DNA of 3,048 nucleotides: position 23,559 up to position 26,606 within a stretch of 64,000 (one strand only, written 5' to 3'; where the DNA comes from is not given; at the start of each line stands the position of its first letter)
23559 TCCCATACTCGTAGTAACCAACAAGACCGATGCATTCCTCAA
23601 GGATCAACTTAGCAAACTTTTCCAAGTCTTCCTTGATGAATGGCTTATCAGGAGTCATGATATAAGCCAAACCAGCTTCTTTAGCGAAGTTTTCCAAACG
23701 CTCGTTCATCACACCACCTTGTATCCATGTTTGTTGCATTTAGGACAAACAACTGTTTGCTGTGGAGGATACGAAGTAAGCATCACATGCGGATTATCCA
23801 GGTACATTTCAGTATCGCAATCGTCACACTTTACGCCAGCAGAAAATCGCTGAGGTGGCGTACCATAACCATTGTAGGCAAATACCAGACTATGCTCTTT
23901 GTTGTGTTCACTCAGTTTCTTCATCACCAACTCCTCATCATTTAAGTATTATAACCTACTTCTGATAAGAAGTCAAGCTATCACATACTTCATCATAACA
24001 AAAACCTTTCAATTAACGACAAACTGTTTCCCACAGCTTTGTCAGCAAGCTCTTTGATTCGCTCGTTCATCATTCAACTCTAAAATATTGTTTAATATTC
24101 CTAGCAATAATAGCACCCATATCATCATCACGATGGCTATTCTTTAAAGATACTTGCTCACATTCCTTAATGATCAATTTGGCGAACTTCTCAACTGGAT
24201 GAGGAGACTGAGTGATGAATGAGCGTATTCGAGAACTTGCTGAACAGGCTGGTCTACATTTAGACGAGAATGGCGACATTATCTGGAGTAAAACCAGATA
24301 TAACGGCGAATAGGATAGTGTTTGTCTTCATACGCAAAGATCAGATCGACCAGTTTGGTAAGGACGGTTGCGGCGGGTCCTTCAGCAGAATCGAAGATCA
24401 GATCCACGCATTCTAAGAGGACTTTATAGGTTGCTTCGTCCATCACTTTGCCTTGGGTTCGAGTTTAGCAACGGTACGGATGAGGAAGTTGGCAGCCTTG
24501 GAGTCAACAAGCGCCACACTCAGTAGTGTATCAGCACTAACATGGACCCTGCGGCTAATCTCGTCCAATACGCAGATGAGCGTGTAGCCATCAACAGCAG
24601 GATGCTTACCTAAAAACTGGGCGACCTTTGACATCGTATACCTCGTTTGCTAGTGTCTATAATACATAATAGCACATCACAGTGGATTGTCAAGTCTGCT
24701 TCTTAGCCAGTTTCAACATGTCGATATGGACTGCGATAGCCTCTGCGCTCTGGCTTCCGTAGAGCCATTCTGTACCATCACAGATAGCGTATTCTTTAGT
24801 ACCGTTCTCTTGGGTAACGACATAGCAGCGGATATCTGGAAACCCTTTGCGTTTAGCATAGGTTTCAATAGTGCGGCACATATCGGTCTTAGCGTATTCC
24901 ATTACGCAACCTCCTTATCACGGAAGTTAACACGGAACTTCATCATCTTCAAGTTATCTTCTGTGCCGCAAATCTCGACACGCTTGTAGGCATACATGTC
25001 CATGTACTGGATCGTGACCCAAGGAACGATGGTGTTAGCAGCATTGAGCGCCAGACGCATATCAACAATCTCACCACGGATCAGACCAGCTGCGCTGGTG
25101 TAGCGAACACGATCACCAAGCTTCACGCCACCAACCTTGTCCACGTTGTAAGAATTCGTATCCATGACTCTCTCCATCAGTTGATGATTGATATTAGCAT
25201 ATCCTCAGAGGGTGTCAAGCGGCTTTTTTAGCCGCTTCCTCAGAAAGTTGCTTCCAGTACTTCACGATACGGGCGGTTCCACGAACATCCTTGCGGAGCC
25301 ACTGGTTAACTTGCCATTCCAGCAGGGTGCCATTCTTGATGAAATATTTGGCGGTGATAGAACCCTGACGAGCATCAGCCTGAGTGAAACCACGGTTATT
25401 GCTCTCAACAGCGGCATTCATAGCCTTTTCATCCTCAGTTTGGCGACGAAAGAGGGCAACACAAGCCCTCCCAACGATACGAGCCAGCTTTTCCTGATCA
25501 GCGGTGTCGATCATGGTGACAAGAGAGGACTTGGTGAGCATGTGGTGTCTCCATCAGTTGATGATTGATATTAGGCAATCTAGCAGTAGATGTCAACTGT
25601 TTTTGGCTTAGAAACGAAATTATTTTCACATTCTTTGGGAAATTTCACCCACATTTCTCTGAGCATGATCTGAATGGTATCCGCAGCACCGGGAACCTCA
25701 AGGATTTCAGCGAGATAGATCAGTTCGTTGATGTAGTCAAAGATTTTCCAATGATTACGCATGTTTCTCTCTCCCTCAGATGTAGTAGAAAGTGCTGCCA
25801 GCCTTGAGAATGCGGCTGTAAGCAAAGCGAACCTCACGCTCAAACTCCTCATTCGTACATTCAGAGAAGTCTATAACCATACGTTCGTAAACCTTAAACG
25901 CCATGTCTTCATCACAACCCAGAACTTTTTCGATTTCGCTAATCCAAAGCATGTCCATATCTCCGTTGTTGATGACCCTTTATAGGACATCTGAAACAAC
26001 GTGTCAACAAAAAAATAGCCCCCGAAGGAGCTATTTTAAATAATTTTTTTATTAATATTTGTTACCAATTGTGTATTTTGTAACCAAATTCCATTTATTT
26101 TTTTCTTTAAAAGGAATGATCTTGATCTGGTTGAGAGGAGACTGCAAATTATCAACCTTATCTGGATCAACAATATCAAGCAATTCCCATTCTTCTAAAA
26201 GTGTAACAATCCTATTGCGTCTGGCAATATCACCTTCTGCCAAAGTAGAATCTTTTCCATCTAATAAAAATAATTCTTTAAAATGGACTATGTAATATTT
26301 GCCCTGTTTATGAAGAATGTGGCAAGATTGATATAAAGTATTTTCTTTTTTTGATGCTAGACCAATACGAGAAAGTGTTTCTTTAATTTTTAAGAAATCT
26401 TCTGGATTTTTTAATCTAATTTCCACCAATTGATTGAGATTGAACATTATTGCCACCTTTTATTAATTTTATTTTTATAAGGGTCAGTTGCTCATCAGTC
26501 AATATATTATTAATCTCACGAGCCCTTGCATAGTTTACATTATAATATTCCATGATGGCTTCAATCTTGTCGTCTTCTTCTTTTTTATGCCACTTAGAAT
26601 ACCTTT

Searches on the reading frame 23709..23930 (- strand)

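Call 34: search_protein_families(library=pfam, proteins=[window:23709-23930:-], max_evalue=0.01)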
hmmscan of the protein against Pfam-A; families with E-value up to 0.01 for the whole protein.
window:23709-23930:- (73 aa): 1 family
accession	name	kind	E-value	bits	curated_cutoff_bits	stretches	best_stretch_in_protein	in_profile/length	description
PF14538.11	Raptor_N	-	0.00057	20.2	27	1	3-66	79-142/151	Raptor N-terminal CASPase like domain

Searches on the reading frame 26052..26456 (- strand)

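Call 34: search_protein_families(library=pfam, proteins=[window:26052-26456:-], max_evalue=0.01)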
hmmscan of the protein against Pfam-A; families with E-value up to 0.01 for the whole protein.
window:26052-26456:- (134 aa): 1 family
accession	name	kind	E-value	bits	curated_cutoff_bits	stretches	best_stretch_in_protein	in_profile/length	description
PF01818.22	Translat_reg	-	1.1e-46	158.1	25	1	10-131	1-122/122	Bacteriophage translational regulator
